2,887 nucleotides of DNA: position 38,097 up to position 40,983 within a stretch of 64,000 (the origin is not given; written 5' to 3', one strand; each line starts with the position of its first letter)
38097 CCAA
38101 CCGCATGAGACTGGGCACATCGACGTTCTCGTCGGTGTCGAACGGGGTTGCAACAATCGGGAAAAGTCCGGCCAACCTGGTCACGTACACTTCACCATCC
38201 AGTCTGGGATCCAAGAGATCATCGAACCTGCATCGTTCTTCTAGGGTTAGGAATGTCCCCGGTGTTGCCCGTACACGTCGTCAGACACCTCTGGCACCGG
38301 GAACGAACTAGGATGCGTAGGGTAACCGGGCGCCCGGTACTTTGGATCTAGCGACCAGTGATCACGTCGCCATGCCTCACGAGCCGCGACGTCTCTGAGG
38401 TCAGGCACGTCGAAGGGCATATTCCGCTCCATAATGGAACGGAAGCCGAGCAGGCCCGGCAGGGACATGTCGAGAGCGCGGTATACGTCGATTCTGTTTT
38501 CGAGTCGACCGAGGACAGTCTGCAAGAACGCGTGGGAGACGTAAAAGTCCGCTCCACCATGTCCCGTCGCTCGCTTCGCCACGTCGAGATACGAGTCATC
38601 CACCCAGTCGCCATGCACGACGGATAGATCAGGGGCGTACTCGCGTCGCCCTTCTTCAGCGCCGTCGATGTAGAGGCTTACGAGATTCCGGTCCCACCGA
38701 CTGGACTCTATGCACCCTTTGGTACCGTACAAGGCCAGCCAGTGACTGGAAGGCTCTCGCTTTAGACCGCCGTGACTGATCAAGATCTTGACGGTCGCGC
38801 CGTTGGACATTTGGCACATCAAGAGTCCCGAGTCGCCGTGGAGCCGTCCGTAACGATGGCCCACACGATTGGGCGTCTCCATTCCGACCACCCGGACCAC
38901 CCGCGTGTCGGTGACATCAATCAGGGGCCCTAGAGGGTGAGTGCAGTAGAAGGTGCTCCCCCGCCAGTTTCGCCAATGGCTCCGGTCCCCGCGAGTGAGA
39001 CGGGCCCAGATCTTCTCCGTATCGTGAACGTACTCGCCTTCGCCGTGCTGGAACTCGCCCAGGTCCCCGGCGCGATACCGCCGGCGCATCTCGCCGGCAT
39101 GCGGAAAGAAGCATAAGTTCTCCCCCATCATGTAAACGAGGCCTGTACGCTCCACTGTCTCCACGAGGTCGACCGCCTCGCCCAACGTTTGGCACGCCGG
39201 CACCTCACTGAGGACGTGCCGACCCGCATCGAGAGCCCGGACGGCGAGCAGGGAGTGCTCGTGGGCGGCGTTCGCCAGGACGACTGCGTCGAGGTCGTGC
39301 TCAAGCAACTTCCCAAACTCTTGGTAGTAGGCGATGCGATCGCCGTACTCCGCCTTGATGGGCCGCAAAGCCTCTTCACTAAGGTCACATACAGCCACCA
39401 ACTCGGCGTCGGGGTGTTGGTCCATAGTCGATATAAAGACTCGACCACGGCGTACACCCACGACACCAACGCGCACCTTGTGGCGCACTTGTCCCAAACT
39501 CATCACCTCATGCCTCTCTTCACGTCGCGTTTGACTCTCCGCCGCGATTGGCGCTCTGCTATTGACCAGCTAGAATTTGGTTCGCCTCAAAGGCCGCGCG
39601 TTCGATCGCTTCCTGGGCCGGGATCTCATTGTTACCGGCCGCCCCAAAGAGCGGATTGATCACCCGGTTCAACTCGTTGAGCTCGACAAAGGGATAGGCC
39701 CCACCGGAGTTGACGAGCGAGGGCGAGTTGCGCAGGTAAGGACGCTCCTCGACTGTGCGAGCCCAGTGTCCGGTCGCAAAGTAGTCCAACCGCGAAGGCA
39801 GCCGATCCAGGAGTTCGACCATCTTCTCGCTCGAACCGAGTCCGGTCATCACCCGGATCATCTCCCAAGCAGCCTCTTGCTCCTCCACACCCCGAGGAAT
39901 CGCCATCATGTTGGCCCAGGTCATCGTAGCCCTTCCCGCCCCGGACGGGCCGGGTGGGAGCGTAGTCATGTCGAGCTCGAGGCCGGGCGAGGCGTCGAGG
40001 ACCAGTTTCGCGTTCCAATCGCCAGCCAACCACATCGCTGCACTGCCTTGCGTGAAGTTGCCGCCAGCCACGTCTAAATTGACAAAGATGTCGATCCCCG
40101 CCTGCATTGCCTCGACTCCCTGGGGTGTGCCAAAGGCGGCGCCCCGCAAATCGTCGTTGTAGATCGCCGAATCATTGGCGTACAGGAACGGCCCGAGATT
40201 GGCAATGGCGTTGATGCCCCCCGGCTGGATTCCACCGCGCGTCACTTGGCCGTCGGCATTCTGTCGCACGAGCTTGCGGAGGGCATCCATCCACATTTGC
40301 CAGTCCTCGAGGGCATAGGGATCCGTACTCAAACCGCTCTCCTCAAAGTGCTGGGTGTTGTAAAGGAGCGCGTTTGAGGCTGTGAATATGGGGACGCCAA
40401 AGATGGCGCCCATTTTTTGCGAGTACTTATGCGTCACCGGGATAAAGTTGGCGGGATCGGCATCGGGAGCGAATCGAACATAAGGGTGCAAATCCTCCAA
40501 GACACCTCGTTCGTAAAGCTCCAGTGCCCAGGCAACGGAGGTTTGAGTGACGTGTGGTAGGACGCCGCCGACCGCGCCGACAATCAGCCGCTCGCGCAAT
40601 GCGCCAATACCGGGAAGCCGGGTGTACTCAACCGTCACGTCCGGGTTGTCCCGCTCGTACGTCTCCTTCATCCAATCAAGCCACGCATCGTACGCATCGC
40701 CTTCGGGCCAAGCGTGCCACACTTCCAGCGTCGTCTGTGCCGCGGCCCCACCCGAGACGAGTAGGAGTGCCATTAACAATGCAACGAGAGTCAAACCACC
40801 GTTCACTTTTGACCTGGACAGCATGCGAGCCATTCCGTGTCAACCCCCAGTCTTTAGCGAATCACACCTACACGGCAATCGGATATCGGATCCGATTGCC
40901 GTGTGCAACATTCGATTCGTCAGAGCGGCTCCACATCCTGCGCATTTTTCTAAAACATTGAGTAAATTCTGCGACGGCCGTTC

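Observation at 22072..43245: A 21-kb run of minus-strand genes for sulfated-substrate catabolism. All sulfatases are cytoplasmic, and there is no classical glycoside hydrolase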

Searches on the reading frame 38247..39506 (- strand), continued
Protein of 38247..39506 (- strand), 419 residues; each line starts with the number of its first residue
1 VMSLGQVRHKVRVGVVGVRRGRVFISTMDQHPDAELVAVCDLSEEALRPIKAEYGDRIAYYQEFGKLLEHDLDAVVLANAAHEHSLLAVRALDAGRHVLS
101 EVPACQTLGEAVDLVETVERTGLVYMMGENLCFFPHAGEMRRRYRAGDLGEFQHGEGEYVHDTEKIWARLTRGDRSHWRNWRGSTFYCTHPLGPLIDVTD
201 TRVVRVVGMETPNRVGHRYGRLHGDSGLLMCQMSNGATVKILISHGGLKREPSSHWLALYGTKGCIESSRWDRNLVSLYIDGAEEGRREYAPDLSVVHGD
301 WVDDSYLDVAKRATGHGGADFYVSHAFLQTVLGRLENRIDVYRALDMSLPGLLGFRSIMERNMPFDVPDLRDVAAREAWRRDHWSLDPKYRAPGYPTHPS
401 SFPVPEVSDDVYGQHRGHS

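Call 19: find_encoding_contigs(protein=P0002, flank=10000, max_places=3)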
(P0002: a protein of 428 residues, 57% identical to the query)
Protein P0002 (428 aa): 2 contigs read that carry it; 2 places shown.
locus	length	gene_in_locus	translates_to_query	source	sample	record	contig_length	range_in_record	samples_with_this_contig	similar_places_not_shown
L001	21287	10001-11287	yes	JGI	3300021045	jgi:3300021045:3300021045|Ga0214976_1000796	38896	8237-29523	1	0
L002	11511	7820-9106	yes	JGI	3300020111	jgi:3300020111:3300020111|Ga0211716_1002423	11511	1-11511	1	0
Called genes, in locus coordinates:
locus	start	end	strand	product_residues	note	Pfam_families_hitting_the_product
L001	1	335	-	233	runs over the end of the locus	PF01656:CbiA, PF09140:MipZ, PF10609:ParA, PF13614:AAA_31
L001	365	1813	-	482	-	PF02706:Wzz, PF13807:GNVR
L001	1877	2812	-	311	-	PF00072:Response_reg, PF00196:GerE, PF08281:Sigma70_r4_2 (weak)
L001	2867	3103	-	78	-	-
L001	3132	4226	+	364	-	PF04607:RelA_SpoT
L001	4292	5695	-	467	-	PF23019:DUF7033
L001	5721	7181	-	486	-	PF13440:Polysacc_synt_3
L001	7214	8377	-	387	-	-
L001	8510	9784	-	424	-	PF13579:Glyco_trans_4_4, PF13439:Glyco_transf_4, PF13524:Glyco_trans_1_2 (faint)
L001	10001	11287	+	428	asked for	PF01408:GFO_IDH_MocA, PF21252:Glyco_hydro_109_C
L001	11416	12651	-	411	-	PF01547:SBP_bac_1, PF13416:SBP_bac_8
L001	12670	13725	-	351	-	PF13859:BNR_3 (weak), PF13088:BNR_2, PF02012:BNR (faint)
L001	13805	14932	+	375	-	PF03629:SASA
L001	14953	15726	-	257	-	PF08100:Dimerisation (faint), PF09339:HTH_IclR, PF01614:IclR_C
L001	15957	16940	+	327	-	-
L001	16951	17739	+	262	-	PF03328:HpcH_HpaI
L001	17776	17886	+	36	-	-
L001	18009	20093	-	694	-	-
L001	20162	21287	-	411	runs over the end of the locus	PF01547:SBP_bac_1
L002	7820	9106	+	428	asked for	PF01408:GFO_IDH_MocA, PF21252:Glyco_hydro_109_C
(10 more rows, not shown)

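Call 20: find_encoding_contigs(protein=P0001, flank=10000, max_places=3)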
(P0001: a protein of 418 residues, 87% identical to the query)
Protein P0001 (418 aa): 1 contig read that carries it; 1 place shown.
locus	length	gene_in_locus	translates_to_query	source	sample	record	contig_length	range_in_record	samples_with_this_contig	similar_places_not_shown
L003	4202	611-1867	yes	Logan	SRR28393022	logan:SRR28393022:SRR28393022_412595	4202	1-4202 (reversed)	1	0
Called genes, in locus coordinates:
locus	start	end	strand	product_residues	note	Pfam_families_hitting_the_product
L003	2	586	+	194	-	?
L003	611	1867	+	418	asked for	PF01408:GFO_IDH_MocA, PF21252:Glyco_hydro_109_C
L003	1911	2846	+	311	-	PF00701:DHDPS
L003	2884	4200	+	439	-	?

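Call 23: find_related_loci(query=A1, collection=genome_contigs, flank=10000)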
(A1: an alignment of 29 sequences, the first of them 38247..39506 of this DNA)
Query A1 (419 aa) in genome_contigs; peptide patterns used: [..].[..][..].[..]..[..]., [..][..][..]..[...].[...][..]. (x = any residue, [..] = any of these).
598 stretches matched a pattern (row limit reached: there are more); 589 encode a relative of the query (tblastn E <= 1e-3); the best 80 are kept; 80 distinct loci.
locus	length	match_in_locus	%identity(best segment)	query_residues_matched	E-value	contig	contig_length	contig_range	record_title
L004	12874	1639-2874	57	10-412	4e-156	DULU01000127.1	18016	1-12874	MAG TPA_asm: Bacillota bacterium isolate AS04akNAM_18 66164_AS04, whole genome shotgun sequence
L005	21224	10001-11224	49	4-415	6e-131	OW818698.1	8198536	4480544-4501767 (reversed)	metagenome genome assembly, chromosome: 1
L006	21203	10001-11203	50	7-412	1e-125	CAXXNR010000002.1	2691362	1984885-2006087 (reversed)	MAG: Fimbriimonadaceae bacterium isolate 939668e7-54b4-418c-928c-765401946cf0 genome assembly, contig: contig_2, whole g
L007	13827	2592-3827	50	4-415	5e-126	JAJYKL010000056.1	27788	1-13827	MAG: Chloroflexi bacterium isolate DBS2-1.bin38 NODE_2905_length_27788_cov_2.699324, whole genome shotgun sequence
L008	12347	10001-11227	50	3-412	4e-124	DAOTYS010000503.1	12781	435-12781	MAG TPA_asm: Thermoflexales bacterium isolate H28_387 k137_3541062, whole genome shotgun sequence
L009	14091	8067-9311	46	1-416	8e-122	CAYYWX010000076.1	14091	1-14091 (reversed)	MAG TPA_asm: uncultured Verrucomicrobiota bacterium isolate SRP062349_co5_140 genome assembly, contig: NODE_1613_length_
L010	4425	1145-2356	50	10-416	1e-122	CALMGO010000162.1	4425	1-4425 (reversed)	MAG TPA_asm: uncultured bacterium isolate SRR6284162_bin.72_CONCOCT_v1.1_MAG genome assembly, contig: ERZ795126.6676, wh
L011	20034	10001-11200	49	10-409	1e-120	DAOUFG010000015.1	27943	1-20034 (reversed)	MAG TPA_asm: Thermoflexales bacterium isolate R103_16 k99_512885, whole genome shotgun sequence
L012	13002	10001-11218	47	9-416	3e-120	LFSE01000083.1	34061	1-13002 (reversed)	MAG: Clostridiales bacterium DTU074 scaffold10858, whole genome shotgun sequence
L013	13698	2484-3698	50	10-416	4e-119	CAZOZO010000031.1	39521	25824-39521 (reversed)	MAG TPA_asm: uncultured Oscillospiraceae bacterium isolate binchicken_co104_59 genome assembly, contig: NODE_799_length_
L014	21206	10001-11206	49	10-412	5e-118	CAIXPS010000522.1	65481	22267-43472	uncultured bacterium isolate AlinenLipids_bin-0794 genome assembly, contig: bin-0794:522/603, whole genome shotgun seque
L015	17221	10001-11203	48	10-412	5e-121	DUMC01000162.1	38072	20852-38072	MAG TPA_asm: Clostridiaceae bacterium isolate AS04akNAM_37 56996_AS04, whole genome shotgun sequence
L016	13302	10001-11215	49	10-416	1e-117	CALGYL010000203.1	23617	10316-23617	MAG TPA_asm: uncultured Clostridia bacterium isolate SRR3330202_bin.8_CONCOCT_v1.1_MAG genome assembly, contig: ERZ72407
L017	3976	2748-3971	49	4-414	7e-120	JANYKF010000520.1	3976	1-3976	MAG: Clostridiaceae bacterium isolate GL140_5_metabinner_137 GL140_5_k141_2509363, whole genome shotgun sequence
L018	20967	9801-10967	48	23-412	4e-117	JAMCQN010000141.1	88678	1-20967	MAG: Chloroflexota bacterium isolate FK_Sedi_A_Bin.40 NODE_379_length_88678_cov_5.39961, whole genome shotgun sequence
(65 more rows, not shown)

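Call 27: find_encoding_contigs(protein=P0007, flank=10000, max_places=2)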
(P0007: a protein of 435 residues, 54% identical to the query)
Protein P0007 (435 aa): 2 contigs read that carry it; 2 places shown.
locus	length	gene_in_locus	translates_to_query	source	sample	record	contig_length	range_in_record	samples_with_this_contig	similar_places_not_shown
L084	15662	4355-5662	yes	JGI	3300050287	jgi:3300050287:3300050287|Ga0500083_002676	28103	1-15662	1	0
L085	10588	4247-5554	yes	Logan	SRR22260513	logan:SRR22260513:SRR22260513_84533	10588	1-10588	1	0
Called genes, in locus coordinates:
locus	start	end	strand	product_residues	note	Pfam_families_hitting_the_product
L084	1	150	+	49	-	?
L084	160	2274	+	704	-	PF00326:Peptidase_S9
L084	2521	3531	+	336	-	PF00701:DHDPS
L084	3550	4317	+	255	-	PF01925:TauE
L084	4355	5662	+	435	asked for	PF01408:GFO_IDH_MocA, PF21252:Glyco_hydro_109_C (weak)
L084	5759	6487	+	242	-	PF00392:GntR, PF07729:FCD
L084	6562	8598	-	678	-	-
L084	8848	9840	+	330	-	PF14486:DUF4432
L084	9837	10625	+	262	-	PF01073:3Beta_HSD, PF01370:Epimerase, PF04321:RmlD_sub_bind (weak), PF07993:NAD_binding_4 (faint), PF16363:GDP_Man_Dehyd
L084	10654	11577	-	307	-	PF00528:BPD_transp_1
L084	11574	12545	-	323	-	PF00528:BPD_transp_1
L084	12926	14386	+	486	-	PF01547:SBP_bac_1, PF13416:SBP_bac_8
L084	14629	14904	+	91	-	-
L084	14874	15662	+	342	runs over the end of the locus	PF07470:Glyco_hydro_88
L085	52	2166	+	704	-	PF00326:Peptidase_S9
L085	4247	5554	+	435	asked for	PF01408:GFO_IDH_MocA, PF21252:Glyco_hydro_109_C (weak)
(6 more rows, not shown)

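Call 28: find_encoding_contigs(protein=P0005, flank=10000, max_places=2)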
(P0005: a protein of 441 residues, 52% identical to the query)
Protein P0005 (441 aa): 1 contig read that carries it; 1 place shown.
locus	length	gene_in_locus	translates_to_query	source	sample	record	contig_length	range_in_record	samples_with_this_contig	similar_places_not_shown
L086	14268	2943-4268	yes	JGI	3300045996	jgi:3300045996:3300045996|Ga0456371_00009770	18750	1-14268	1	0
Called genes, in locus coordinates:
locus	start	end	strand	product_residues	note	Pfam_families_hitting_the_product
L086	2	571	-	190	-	?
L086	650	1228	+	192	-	PF00977:His_biosynth (faint), PF04309:G3P_antiterm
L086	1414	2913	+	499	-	PF12228:DUF3604 (faint)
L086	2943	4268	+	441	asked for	PF01408:GFO_IDH_MocA, PF21252:Glyco_hydro_109_C, PF22725:GFO_IDH_MocA_C3 (faint)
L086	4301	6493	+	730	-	-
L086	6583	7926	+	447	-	PF01547:SBP_bac_1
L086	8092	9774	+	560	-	PF01266:DAO, PF16901:DAO_C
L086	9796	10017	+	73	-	-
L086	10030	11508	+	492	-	PF00884:Sulfatase, PF01663:Phosphodiest (faint), PF16347:SGSH_C (weak)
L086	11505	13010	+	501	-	PF00884:Sulfatase, PF01663:Phosphodiest (faint), PF16347:SGSH_C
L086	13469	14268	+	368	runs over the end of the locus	PF03308:MeaB (faint), PF13191:AAA_16 (faint), PF13604:AAA_30 (faint), PF20720:nSTAND3 (faint), PF24883:NPHP3_N (faint), PF25199:nSTAND_NTPase5 (faint), PF03266:NTPase_1 (faint), PF05729:NACHT (faint), +2 more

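Call 34: find_encoding_contigs(protein=window:38247-39503:-, flank=10000, max_places=3)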
Protein window:38247-39503:- (418 aa): 1 contig read that carries it; 1 place shown.
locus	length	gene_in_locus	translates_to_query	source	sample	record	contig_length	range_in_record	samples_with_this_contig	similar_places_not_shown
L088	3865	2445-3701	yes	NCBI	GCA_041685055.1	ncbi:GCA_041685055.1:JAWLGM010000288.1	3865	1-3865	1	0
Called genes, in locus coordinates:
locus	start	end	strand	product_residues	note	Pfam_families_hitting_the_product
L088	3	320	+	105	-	?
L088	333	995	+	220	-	PF00392:GntR, PF07729:FCD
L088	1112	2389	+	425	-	PF01547:SBP_bac_1, PF13416:SBP_bac_8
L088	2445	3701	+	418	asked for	PF01408:GFO_IDH_MocA, PF21252:Glyco_hydro_109_C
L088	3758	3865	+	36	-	?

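Call 60: search_protein_families(library=pfam, alignment_id=A4, max_evalue=0.00001)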
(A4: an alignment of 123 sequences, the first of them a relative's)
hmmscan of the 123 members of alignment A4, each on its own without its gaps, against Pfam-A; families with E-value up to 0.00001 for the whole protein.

A. member 1, L004:133-1416:- (428 aa): 2 families
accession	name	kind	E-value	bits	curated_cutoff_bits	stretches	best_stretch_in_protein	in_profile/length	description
PF13579.12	Glyco_trans_4_4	-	3.6e-15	57.1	29.7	1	22-227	4-155/158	Glycosyl transferase 4-like domain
PF13439.12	Glyco_transf_4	-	5.5e-13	49.7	28.5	1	120-230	53-165/170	Glycosyltransferase Family 4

B. families by the number of members that match (of 123 scanned): 142 families (the first 25 are shown)
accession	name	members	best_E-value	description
PF00528.27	BPD_transp_1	5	2.3e-11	Binding-protein-dependent transport system inner membrane component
PF00370.27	FGGY_N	4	7.7e-67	FGGY family of carbohydrate kinases, N-terminal domain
PF02633.19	Creatininase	4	1.6e-49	Creatinine amidohydrolase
PF02782.22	FGGY_C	4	2.2e-26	FGGY family of carbohydrate kinases, C-terminal domain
PF01208.23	URO-D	4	7.8e-12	Uroporphyrinogen decarboxylase (URO-D)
PF02811.25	PHP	4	1.8e-07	PHP domain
PF00496.27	SBP_bac_5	3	1e-46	Bacterial extracellular solute-binding proteins, family 5 Middle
PF00583.31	Acetyltransf_1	3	2.9e-20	Acetyltransferase (GNAT) family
PF04909.20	Amidohydro_2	3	2.5e-13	Amidohydrolase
PF00356.27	LacI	3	9.1e-10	Bacterial regulatory proteins, lacI family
PF02836.23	Glyco_hydro_2_C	2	2.5e-55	Glycosyl hydrolases family 2, TIM barrel domain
PF00294.29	PfkB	2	6.9e-52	pfkB family carbohydrate kinase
PF00455.28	DeoRC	2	2.9e-38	DeoR C terminal sensor domain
PF20434.5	BD-FAE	2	1.5e-32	BD-FAE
PF04607.23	RelA_SpoT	2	1.5e-32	Region found in RelA / SpoT proteins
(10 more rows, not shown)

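Call 63: search_protein_families(library=pfam, proteins=[window:38247-39503:-], max_evalue=1)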
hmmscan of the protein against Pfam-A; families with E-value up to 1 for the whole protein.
window:38247-39503:- (418 aa): 5 families
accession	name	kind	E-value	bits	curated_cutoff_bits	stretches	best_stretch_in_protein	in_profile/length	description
PF01408.29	GFO_IDH_MocA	-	6.2e-16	59.6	24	1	10-127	1-119/120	Oxidoreductase family, NAD-binding Rossmann fold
PF22725.1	GFO_IDH_MocA_C3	-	0.0015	19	27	1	138-266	3-124/124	GFO/IDH/MocA C-terminal domain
PF21252.2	Glyco_hydro_109_C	-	0.0064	16.2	27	1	143-200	7-80/187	Glycosyl hydrolase 109, C-terminal domain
PF01118.30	Semialdhyde_dh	-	0.067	14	26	1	11-98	1-94/121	Semialdehyde dehydrogenase, NAD binding domain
PF02894.22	GFO_IDH_MocA_C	-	0.19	11.9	22.9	1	223-314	82-167/218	Oxidoreductase family, C-terminal alpha/beta domain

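Call 79: search_protein_representatives(alignment_id=A1)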
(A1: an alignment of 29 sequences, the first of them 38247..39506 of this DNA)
Query: 29 sequences, 417 profile positions. Proteins with E-value up to 0.001 (for the whole library): 43230; up to 1e-10: 6994; up to 1e-30: 670. The best 150 are listed.
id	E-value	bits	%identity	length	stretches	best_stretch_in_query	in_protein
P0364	2.7e-200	681.8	-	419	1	2-415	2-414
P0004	6.9e-183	624.5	-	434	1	4-415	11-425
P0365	1.5e-171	587.2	-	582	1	2-416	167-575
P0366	2.5e-163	560.1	-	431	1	3-415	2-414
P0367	4.3e-142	490.1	-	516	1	4-414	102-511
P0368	7.0e-142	489.4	-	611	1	4-416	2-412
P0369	2.2e-140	484.5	-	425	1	4-415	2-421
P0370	1.4e-138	478.5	-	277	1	138-410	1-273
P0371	6.0e-132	456.7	-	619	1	3-410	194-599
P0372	6.5e-132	456.6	-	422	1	4-407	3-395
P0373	4.7e-129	447.2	-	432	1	4-415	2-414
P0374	6.1e-124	430.3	-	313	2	199-411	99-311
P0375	3.0e-121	421.5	-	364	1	4-366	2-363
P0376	6.1e-119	413.9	-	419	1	4-415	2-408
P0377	2.3e-117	408.6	-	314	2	67-235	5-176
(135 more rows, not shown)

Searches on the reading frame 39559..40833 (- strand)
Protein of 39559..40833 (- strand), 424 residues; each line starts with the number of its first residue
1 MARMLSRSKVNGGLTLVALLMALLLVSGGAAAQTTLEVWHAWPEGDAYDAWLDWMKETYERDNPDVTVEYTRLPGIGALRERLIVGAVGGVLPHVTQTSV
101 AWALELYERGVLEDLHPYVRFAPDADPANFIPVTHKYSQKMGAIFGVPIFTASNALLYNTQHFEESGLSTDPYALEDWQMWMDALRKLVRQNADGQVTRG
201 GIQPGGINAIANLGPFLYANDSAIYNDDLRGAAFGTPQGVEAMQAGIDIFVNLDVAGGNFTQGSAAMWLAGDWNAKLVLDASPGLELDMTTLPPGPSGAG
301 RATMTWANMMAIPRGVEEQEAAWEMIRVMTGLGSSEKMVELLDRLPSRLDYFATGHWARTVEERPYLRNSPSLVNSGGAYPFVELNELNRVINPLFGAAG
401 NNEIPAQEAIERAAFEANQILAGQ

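Call 4: search_protein_families(library=pfam, proteins=[window:39559-40833:-])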
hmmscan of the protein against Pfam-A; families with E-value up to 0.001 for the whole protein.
window:39559-40833:- (424 aa): 2 families
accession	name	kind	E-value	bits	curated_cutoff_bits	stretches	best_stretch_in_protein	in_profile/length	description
PF01547.30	SBP_bac_1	-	1.4e-22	81.5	26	1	46-331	6-302/307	Bacterial extracellular solute-binding protein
PF13416.11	SBP_bac_8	-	2e-16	61.1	27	1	55-360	2-274/279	Bacterial extracellular solute-binding protein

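Call 57: search_protein_families(library=ncbifam, proteins=[window:39559-40833:-], max_evalue=0.00001)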
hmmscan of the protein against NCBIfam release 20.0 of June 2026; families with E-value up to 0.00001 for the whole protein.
window:39559-40833:- (424 aa): 0 families

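Call 71: find_related_loci(query=A5, collection=metagenome_contigs, flank=10000)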
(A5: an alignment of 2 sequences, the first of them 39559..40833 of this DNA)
Query A5 (424 aa) in metagenome_contigs; peptide patterns used: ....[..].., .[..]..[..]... (x = any residue, [..] = any of these).
203 stretches matched a pattern; 4 encode a relative of the query (tblastn E <= 1e-3); 4 distinct loci.
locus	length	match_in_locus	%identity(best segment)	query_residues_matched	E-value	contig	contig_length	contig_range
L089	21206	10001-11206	29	33-396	6e-44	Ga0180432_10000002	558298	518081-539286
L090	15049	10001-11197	29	36-396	1e-43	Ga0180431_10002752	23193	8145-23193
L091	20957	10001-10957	22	23-350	1e-13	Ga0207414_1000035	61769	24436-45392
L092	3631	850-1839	22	16-350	2e-12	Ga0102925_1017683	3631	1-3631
